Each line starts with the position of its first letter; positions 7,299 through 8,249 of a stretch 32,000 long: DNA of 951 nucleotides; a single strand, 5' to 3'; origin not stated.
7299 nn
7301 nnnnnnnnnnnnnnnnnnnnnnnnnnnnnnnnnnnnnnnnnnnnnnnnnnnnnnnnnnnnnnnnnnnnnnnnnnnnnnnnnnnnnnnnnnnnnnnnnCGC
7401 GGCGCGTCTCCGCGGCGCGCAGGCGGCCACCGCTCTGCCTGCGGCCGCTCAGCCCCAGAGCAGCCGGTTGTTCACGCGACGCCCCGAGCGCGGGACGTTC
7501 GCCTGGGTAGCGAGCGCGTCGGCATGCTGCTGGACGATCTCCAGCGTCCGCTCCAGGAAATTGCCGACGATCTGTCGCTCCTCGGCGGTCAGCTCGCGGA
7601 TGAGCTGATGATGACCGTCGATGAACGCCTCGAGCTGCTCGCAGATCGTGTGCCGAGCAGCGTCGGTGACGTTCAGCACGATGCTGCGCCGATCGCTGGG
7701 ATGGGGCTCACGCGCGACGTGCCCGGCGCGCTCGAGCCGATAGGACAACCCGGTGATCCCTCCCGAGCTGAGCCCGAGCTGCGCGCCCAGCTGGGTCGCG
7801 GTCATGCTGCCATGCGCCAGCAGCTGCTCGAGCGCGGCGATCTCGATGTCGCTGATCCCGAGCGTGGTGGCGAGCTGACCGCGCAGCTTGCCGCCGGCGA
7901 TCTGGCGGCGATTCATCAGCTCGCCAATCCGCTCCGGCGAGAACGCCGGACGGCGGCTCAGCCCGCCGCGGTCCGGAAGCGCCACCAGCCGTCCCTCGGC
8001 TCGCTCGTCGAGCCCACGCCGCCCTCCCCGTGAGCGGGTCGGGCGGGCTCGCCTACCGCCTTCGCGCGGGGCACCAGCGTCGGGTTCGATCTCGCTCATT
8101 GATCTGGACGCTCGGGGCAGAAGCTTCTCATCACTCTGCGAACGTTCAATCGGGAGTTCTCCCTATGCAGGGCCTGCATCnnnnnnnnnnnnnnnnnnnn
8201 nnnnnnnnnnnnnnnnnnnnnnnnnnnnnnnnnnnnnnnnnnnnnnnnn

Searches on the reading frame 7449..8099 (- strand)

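Call 39: search_protein_families(library=pfam, proteins=[window:7449-8099:-], max_evalue=0.001)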
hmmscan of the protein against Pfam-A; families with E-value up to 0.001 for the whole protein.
window:7449-8099:- (216 aa): 3 families
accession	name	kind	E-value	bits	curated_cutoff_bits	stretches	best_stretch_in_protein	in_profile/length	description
PF01047.28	MarR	-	4.4e-11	43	24.6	1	86-140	5-59/59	MarR family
PF12802.13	MarR_2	-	1.3e-09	38.5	27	1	80-139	1-61/61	MarR family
PF01978.25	TrmB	-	4.3e-06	26.9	25.6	1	77-133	2-57/68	Sugar-specific transcriptional regulator TrmB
